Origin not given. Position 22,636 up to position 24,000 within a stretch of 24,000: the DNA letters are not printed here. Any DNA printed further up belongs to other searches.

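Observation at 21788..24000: Stand-alone NurA-HerA nuclease/translocase operon headed by two paralogous winged-helix proteins, with no Mre11/Rad50 in view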

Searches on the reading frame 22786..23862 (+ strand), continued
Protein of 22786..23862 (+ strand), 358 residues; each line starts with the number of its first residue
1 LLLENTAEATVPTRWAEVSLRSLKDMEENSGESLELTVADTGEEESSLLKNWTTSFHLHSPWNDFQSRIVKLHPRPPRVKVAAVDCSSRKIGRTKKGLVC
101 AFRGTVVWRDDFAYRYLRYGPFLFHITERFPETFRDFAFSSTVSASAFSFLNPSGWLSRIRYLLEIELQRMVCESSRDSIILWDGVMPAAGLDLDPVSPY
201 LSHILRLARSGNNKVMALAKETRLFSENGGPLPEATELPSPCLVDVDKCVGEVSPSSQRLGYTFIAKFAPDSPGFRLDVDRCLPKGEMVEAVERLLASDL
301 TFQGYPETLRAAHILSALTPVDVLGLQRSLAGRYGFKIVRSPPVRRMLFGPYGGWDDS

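Call 69: search_solved_structures(query=A5, max_evalue=0.001)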
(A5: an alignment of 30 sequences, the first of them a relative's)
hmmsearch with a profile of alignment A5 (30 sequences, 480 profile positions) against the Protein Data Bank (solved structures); distinct sequences matched with E-value up to 0.001: 6.
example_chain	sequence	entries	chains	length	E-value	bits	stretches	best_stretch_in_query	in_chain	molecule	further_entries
4d2i_A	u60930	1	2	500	1.7e-12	49.8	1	134-474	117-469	HERA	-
8j4u_M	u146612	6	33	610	3.2e-08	35.7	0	127-200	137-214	Nucleoside triphosphate hydrolase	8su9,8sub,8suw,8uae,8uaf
9x1l_A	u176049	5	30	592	5.3e-08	35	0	121-209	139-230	DNA helicase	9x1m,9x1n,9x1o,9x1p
8wiv_A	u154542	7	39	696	3.7e-07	32.2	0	363-457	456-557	Helicase HerA central domain-containing protein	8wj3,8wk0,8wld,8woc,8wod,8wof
9c1m_M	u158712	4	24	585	6.3e-06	28.2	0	363-465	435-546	ATP-binding protein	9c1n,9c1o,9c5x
8wet_A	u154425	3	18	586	0.00022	23.1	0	290-429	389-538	TdpA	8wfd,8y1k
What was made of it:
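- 23862..24000 (+): First 46 codons of a HerA-clade ATPase (482 aa on the source contig). Its start overlaps the nurA stop (TAATG). A profile of the family best matches Sulfolobus HerA 4D2I, E=1.7e-12 (call 69).
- On HerA clade of FtsK-HerA ATPases: As a profile, the best PDB hit is still Sso HerA 4D2I, E=1.7e-12 (call 69).
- The HerA profile best matches Sulfolobus HerA (call 69). As a profile, this HerA's top PDB hit is the repair HerA 4D2I (call 69).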

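Call 72: search_protein_families(library=phrogs, proteins=[window:22786-23859:+, L001:11077-12522:+, L001:12609-12971:-, L001:12968-13375:+, L001:13531-13806:-], max_evalue=0.01)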
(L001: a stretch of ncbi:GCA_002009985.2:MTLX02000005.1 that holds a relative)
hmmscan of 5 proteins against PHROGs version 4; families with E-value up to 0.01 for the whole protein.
window:22786-23859:+ (358 aa): 0 families

L001:11077-12522:+ (482 aa): 3 families
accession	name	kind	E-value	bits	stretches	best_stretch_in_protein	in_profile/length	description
phrog_7035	-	unknown function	3e-14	53.4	2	303-467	423-606/969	-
phrog_2666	-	head and packaging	5.7e-14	52.7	2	357-457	418-522/555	terminase large subunit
phrog_5156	-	unknown function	1.1e-09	37.9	1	337-473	630-774/824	-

L001:12609-12971:- (120 aa): 0 families

L001:12968-13375:+ (136 aa): 0 families

L001:13531-13806:- (91 aa): 0 families

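Call 73: find_related_loci(query=A5, collection=viral_contigs, flank=6000)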
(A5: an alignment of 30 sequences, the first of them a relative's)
Query A5 (482 aa) in viral_contigs; peptide patterns used: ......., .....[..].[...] (x = any residue, [..] = any of these).
55 stretches matched a pattern, but none encodes a relative of the query by tblastn (E <= 1e-3).
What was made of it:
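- On HerA-scaffold anti-phage systems (Sir2-HerA, DUF4297-HerA, TdpAB): None occurs in IMG/VR (call 73).
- No relative occurs in IMG/VR (call 73).
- Tried and rejected: An IMG/VR scan found no relatives (call 73).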

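Call 78: search_protein_families(library=pfam, alignment_id=A5, max_evalue=1)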
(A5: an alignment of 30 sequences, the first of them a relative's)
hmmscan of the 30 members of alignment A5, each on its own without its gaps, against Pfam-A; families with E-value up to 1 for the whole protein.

A. member 1, L001:11077-12522:+ (482 aa): 9 families
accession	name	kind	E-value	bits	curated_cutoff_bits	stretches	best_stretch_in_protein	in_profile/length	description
PF01935.23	DUF87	-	4.8e-15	56.7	23.2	1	144-348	9-218/220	Helicase HerA, central domain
PF05872.18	HerA_C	-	0.00068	18.8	22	1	160-209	23-70/502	Helicase HerA-like C-terminal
PF13401.12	AAA_22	-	0.0054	17.5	27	1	159-251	6-61/130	AAA domain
PF20720.3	nSTAND3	-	0.012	15.7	27.2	1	160-190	19-49/155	Novel STAND NTPase 3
PF19044.6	P-loop_TraG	-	0.049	12.7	25.8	1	155-206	26-77/413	TraG P-loop domain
PF10412.15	TrwB_AAD_bind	-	0.13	11.6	20.5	1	162-200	19-57/387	Type IV secretion-system coupling protein DNA-binding domain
PF10609.15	ParA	-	0.15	11.9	27.1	1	159-236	5-82/246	NUBPL iron-transfer P-loop NTPase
PF12846.13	AAA_10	-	0.15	11.5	27.5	1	161-199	24-62/362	AAA-like domain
PF13481.12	AAA_25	-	0.25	11.4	27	1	157-194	32-68/195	AAA domain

B. families by the number of members that match (of 30 scanned): 37 families (the first 25 are shown)
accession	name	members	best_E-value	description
PF01935.23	DUF87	30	4.4e-17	Helicase HerA, central domain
PF20720.3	nSTAND3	25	0.00057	Novel STAND NTPase 3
PF13401.12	AAA_22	22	0.00013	AAA domain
PF05872.18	HerA_C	22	0.00046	Helicase HerA-like C-terminal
PF10412.15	TrwB_AAD_bind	21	0.0028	Type IV secretion-system coupling protein DNA-binding domain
PF19044.6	P-loop_TraG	16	0.005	TraG P-loop domain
PF10609.15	ParA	15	0.007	NUBPL iron-transfer P-loop NTPase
PF12846.13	AAA_10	14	0.0092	AAA-like domain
PF01580.24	FtsK_SpoIIIE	10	0.026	FtsK/SpoIIIE family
PF13238.12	AAA_18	9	0.0083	AAA domain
PF01656.29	CbiA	5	0.048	CobQ/CobB/MinD/ParA nucleotide binding domain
PF24883.2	NPHP3_N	4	0.023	Nephrocystin 3, N-terminal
PF02534.20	T4SS-DNA_transf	3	0.038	Type IV secretory system Conjugative DNA transfer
PF16575.11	CLP1_P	3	0.089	mRNA cleavage and polyadenylation factor CLP1 P-loop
PF18763.7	ddrB-ParB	3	0.14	ddrB-like ParB superfamily domain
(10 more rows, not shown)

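Call 79: search_protein_families(library=ncbifam, proteins=[L001:13873-15102:+, L001:15086-17152:+, L001:11077-12522:+], max_evalue=0.001)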
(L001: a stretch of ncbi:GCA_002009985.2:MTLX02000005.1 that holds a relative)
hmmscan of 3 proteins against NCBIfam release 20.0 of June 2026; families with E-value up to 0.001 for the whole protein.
L001:13873-15102:+ (410 aa): 8 families
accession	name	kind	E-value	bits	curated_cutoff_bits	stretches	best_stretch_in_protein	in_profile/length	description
NF041029.1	Mre11_Pyroc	equivalog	6e-34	117.6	600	2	5-90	2-87/438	DNA double-strand break repair protein Mre11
NF041031.1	Mre11_Sulfo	equivalog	9.4e-26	90.9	500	1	6-217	2-208/374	DNA double-strand break repair protein Mre11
NF041030.1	Mre11_Halo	equivalog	6.9e-19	68.2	550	1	7-296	5-271/361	DNA double-strand break repair protein Mre11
TIGR00619.1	sbcd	subfamily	1.6e-12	47.7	77.65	1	7-94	4-91/252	exonuclease subunit SbcD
NF041753.2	sbcd_Staph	equivalog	8.3e-08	31.5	480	1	6-91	3-88/375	exonuclease subunit SbcD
NF008206.2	PRK10966.1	equivalog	2.7e-06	26.8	450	1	6-90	3-86/380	exonuclease subunit SbcD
TIGR00583.1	mre11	equivalog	1.6e-05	24.1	434.6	1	10-73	10-72/405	DNA repair protein (mre11)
NF041754.1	sbcd_Bac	equivalog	0.0004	19.7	750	0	6-111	3-108/390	exonuclease subunit SbcD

L001:15086-17152:+ (689 aa): 19 families
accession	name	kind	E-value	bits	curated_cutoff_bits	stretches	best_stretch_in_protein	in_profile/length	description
NF003034.1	PRK03918.1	equivalog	1.7e-51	175.3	700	3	2-281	7-284/878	DNA double-strand break repair ATPase Rad50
NF002244.0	PRK01156.1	equivalog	1.6e-45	155.6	847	2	1-280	6-290/895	DNA double-strand break repair ATPase Rad50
NF041034.1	Rad50_Sulf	equivalog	2.5e-41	141.5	1000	3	2-281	7-275/872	DNA double-strand break repair ATPase Rad50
NF002572.0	PRK02224.1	equivalog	6.3e-37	127.3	1087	3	2-159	7-161/888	DNA double-strand break repair ATPase Rad50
NF041035.1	Rad50_Halo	equivalog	2.4e-35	122.2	1000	2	2-289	7-298/883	DNA double-strand break repair ATPase Rad50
TIGR00618.1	sbcc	subfamily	5.8e-32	110.6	478.5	2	2-279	7-291/1043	exonuclease subunit SbcC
NF045487.1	ASRP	equivalog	2.1e-23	82.8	300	2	184-605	136-541/593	archaea-specific SMC-related protein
NF045780.1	TrlF_fam_ATP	equivalog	3.8e-15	55.7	350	1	13-663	304-883/944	TrlF family AAA-like ATPase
NF053563.1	Rkd4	equivalog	2.7e-13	49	860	1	3-350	8-363/747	arcadin-4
TIGR02168.1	SMC_prok_B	equivalog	1e-07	30.1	567.35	0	318-536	269-473/1181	chromosome segregation protein SMC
TIGR02169.1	SMC_prok_A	equivalog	1.3e-07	29.7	729.4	0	182-427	223-462/1165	chromosome segregation protein SMC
TIGR00611.2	recf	equivalog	2.3e-07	30.3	172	1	2-87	5-91/339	DNA replication/repair protein RecF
TIGR00634.1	recN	equivalog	5.9e-07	28.8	407.85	1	2-317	6-299/563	DNA repair protein RecN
NF045781.1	Spaf1101_AAA_ATP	equivalog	9.8e-06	24.3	475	1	15-143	340-472/836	Spaf_1101 family AAA-like ATPase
TIGR00972.1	3a0107s01c2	equivalog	1.1e-05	24.9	343.2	1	622-675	162-213/248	phosphate ABC transporter ATP-binding protein PstB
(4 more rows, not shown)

L001:11077-12522:+ (482 aa): 5 families
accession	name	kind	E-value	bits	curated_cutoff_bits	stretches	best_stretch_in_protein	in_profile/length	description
NF053655.1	CedD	equivalog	1.6e-11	43.6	600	1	163-440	226-501/527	DNA-translocating ATPase CedD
NF042943.1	HerA_antiphage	equivalog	1.1e-09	37.4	800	1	136-206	133-205/566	anti-phage-associated helicase HerA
NF040819.1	helicase_HerA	equivalog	7.3e-06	24.8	970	0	83-208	84-207/561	DNA double-strand break repair helicase HerA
NF040937.1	HerA_Thermprot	equivalog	0.00019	20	800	0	144-203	127-185/487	DNA double-strand break repair helicase HerA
NF045975.1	VirB4_plasma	equivalog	0.00075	17.3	590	0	162-208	519-565/894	Mbov_0397 family ICE element conjugal transfer ATPase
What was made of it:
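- On HerA clade of FtsK-HerA ATPases: NCBIfam helicase_HerA scores 24.8 bits (cut-off 970) and HerA_Thermprot 20 bits (cut-off 800) (call 79).
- On CedD DNA-import ATPase: It scores 43.6 bits against a cut-off of 600 (call 79).
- Their best NCBIfam families are archaeal Mre11 and Rad50 (call 79).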
